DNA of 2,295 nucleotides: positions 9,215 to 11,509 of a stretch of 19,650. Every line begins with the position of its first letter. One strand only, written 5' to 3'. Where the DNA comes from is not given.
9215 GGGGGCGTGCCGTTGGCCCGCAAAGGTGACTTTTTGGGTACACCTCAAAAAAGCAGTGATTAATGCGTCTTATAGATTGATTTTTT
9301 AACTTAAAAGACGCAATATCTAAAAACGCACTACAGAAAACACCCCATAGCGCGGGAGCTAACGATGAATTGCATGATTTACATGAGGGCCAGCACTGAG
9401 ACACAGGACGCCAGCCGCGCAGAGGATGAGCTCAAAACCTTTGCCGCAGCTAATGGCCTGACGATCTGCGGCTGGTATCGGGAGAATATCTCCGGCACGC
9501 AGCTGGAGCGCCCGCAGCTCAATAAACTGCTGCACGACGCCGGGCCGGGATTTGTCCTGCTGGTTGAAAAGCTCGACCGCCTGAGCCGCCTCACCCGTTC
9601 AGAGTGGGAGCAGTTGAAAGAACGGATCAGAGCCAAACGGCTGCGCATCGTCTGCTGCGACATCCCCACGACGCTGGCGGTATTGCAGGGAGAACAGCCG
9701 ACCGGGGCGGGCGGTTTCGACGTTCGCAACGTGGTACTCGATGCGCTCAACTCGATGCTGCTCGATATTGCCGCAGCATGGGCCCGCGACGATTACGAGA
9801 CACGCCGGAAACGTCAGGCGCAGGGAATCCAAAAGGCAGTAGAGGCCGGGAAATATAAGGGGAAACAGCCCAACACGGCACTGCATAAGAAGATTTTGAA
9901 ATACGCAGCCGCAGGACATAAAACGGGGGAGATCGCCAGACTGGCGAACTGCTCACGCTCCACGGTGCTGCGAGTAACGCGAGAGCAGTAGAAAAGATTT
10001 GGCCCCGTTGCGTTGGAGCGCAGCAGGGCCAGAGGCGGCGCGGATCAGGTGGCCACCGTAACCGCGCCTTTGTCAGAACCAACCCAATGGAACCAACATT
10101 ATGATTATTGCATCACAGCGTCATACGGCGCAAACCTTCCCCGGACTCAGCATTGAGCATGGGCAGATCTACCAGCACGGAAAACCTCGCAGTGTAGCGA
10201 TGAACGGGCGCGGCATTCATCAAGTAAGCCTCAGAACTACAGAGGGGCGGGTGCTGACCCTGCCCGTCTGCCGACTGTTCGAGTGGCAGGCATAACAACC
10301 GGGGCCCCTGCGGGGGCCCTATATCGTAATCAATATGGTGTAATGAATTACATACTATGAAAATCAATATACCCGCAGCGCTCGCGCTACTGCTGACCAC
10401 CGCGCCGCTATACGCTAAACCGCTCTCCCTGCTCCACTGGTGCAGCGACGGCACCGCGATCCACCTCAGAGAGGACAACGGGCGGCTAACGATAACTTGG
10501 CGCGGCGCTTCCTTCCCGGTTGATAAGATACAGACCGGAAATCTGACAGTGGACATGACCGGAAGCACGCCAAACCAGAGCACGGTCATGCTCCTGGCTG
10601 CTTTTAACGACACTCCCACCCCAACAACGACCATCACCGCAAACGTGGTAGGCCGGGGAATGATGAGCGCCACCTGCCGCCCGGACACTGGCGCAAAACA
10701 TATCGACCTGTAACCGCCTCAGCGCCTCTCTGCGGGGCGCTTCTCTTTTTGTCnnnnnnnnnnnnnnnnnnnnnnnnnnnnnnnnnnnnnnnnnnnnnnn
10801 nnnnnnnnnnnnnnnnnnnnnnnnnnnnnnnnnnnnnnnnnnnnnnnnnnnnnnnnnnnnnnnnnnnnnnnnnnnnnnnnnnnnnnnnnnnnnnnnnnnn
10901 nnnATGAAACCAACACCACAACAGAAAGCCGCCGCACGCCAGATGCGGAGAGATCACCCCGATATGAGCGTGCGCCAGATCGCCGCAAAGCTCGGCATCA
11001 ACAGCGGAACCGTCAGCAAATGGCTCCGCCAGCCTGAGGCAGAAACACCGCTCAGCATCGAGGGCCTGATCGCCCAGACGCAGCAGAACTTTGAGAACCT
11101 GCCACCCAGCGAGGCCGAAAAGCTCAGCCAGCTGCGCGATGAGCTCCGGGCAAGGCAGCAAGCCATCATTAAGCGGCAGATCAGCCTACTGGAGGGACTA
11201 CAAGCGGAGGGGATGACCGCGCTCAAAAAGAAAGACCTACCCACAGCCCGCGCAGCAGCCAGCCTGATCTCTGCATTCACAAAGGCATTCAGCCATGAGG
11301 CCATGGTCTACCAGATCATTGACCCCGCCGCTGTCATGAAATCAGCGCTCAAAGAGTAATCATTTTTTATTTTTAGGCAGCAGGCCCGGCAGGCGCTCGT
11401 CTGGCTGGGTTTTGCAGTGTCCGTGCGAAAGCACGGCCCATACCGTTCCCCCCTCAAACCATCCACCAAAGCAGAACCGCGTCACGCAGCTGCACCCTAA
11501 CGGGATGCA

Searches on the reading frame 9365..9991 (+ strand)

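Call 5: search_protein_families(library=pfam, proteins=[window:9365-9991:+], max_evalue=0.01)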
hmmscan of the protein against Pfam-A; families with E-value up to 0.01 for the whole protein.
window:9365-9991:+ (208 aa): 5 families
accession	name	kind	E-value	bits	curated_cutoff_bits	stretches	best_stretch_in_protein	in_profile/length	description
PF00239.26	Resolvase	-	5.8e-22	78.8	23.3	1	4-164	2-145/145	Resolvase, N terminal domain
PF02796.21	HTH_7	-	0.00015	22.2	23.8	1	182-207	19-44/45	Helix-turn-helix domain of resolvase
PF13518.12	HTH_28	-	0.00016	22.2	25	1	176-204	4-32/52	Helix-turn-helix domain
PF13551.12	HTH_29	-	0.0078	16.7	28.1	0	174-203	1-31/64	Winged helix-turn helix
PF00196.25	GerE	-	0.0082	16.2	23.5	0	175-201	8-34/57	Bacterial regulatory proteins, luxR family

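Call 6: search_protein_families(library=phrogs, proteins=[window:9365-9991:+], max_evalue=0.01)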
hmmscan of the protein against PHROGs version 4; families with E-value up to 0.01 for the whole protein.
window:9365-9991:+ (208 aa): 6 families
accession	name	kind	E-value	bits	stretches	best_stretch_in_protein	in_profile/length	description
phrog_125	-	DNA, RNA and nucleotide metabolism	1.1e-38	134.3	1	1-207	20-202/254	DNA invertase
phrog_95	-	integration and excision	1.3e-19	71.3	1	1-169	88-244/651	integrase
phrog_31769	-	unknown function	8.9e-11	42.6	1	64-142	8-84/85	-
phrog_35251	-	unknown function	2.7e-07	31.3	1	64-98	8-42/65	-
phrog_664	-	DNA, RNA and nucleotide metabolism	0.00022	22.2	1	150-205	21-73/210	DNA binding protein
phrog_6620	-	integration and excision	0.00079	20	1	3-84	58-142/201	transposase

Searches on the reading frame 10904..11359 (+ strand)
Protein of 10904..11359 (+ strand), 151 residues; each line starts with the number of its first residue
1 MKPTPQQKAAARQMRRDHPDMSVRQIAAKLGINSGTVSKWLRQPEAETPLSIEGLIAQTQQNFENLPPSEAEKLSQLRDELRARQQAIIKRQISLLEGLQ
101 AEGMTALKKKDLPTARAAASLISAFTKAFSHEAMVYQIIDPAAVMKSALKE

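Call 42: find_homologous_proteins(query=window:10904-11359:+, max_evalue=0.001)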
Query window:10904-11359:+ (151 aa): 26 proteins with E <= 0.001 among 103 candidates.
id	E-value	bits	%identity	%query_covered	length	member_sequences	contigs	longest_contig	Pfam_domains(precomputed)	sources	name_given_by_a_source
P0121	2.6e-86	305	99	100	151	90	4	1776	PF13384.13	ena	-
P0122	8.1e-72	258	99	87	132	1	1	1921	PF13384.13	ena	-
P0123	3.0e-70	253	81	100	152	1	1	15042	PF13384.13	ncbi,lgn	ncbi:TPA: helix-turn-helix domain-containing protein [Kluyvera georgiana]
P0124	6.8e-62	226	89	89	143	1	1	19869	PF13384.13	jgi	jgi:transposase-like protein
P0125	2.5e-54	201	70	100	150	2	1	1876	PF13384.13,PF08281.19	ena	-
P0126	1.7e-47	179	95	63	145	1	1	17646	PF13384.13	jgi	jgi:transposase-like protein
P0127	5.9e-45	171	65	87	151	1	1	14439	PF13384.13,PF13518.13,PF01381.29,PF08281.19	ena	-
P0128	1.8e-44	169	100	54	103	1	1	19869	PF13384.13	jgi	jgi:transposase-like protein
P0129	2.3e-44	169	59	96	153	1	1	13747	PF13384.13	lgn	-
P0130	2.5e-44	169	64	87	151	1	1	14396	PF13384.13,PF13518.13,PF01381.29,PF08281.19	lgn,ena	-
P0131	5.1e-44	168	59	99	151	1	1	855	PF13384.13,PF13518.13,PF08281.19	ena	-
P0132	8.8e-44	167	64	87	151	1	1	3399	PF13384.13,PF13518.13,PF01381.29,PF08281.19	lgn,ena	-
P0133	5.4e-43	164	63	87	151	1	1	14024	PF13384.13,PF13518.13,PF01381.29,PF08281.19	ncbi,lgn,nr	ncbi:helix-turn-helix domain-containing protein [Salmonella enterica]|nr:helix-turn-helix domain-con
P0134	6.1e-43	164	63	87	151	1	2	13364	PF13384.13,PF13518.13,PF01381.29,PF08281.19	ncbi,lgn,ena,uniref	ncbi:helix-turn-helix domain-containing protein [Kluyvera ascorbata]|uniref:helix-turn-helix domain-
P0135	2.2e-42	162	57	100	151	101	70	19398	PF13384.13,PF08281.19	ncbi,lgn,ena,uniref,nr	ncbi:helix-turn-helix domain-containing protein (plasmid) [Citrobacter freundii]|uniref:helix-turn-h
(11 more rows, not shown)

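Call 52: predict_structure(alignment_id=A2)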
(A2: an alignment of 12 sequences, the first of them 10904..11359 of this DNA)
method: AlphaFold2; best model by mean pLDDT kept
length: 151 residues; sequences in the alignment: 12
mean_pLDDT: 78.2   pTM: 0.39
mean pLDDT of the five models: 78.2, 73.5, 67.9, 67.6, 66.4
residues with pLDDT >= 90: 11; 70-90: 103; 50-70: 37; < 50: 0
segments of 3 or more residues with pLDDT < 50: none
pLDDT, mean of each block of 10 residues (from residue 1): 75 85 89 87 64 73 73 81 83 87 91 90 79 57 63 51
secondary structure, 60 per line:
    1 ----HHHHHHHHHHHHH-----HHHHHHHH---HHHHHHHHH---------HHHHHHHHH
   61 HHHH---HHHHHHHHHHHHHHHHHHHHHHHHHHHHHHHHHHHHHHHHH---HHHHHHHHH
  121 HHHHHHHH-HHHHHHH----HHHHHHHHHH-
elements in order: H5-17 H23-30 H34-42 H52-64 H68-108 H112-128 H130-136 H141-150

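Call 88: search_protein_families(library=padloc, proteins=[window:10904-11359:+], max_evalue=0.01)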
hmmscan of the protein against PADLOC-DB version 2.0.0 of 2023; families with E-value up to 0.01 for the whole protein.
window:10904-11359:+ (151 aa): 1 family
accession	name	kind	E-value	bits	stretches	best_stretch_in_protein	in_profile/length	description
PDLC04133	mad1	-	6.5e-05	21.2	1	16-43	1-28/60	mads_1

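Call 98: search_solved_structures(query=A2, max_evalue=10)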
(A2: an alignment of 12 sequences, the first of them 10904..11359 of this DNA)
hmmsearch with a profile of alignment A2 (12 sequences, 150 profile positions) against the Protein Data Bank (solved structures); distinct sequences matched with E-value up to 10: 30.
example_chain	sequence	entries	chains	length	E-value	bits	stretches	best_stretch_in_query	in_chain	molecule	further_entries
2jn6_A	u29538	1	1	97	0.00046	23.2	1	9-76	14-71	Protein Cgl2762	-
7bhy_A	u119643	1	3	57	0.0062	19.6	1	8-45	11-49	Deoxyribonucleoside regulator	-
8tac_A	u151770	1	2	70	0.088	15.8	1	11-38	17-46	DBP48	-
8r7y_A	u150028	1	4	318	0.12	15.4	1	9-45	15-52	Deoxyribonucleoside regulator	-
2w48_A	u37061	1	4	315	0.12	15.4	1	12-44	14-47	SORBITOL OPERON REGULATOR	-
7yvu_A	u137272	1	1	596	0.15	15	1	78-124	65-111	Processed angiotensin-converting enzyme 2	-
7wrh_D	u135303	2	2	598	0.15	15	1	78-124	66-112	Processed angiotensin-converting enzyme 2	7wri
7fdk_A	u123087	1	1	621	0.16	15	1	78-124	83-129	Angiotensin-converting enzyme 2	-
8dm7_D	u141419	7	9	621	0.16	15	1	78-124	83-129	Angiotensin-converting enzyme 2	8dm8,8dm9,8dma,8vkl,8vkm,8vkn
4ija_A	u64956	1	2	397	0.16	15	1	12-51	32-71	XylR protein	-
1ku9_A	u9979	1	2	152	0.22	14.6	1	16-98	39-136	hypothetical protein MJ223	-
7xo4_D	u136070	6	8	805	0.22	14.5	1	78-124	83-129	Angiotensin-converting enzyme 2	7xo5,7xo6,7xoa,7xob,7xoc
8q4d_A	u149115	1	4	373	0.24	14.4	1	13-43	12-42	Putative transposase for insertion sequence element IS5376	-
8b4h_A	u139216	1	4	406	0.25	14.4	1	13-42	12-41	Putative transposase for insertion sequence element IS5376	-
8aqw_A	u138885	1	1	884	0.26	14.3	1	78-124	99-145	Processed angiotensin-converting enzyme 2,Ig gamma-2A chain C region, A allele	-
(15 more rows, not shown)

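Call 102: search_protein_families(library=phrogs, proteins=[window:10904-11359:+], max_evalue=0.01)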
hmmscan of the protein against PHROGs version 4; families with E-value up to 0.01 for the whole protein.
window:10904-11359:+ (151 aa): 13 families
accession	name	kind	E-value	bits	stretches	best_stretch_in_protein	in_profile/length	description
phrog_151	-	integration and excision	4.9e-05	23.1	1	4-87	129-212/582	transposase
phrog_664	-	DNA, RNA and nucleotide metabolism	0.00014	22.8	1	4-49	86-129/210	DNA binding protein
phrog_4151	-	DNA, RNA and nucleotide metabolism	0.00031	21.6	0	18-101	20-121/154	DNA binding protein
phrog_1889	-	head and packaging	0.00041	21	0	11-42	12-44/276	terminase small subunit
phrog_1013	-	integration and excision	0.00062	20.8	1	18-53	28-63/133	transposase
phrog_17740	-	unknown function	0.0017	19.2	1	18-44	14-40/62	-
phrog_8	-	transcription regulation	0.002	18.7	1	12-43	165-193/346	transcriptional regulator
phrog_23243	-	unknown function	0.0024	19.2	1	4-42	46-84/88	-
phrog_2538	-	head and packaging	0.0025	18.9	1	1-47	1-45/129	terminase small subunit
phrog_836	-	transcription regulation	0.0037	18.4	1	11-47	81-123/133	late transcriptional activator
phrog_2328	-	transcription regulation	0.0045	17.8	1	13-43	21-51/128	transcriptional repressor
phrog_24579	-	head and packaging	0.0058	17.6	0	6-46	17-57/126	terminase small subunit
phrog_7061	-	DNA, RNA and nucleotide metabolism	0.0092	17.5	0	18-43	42-67/70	HTH DNA binding protein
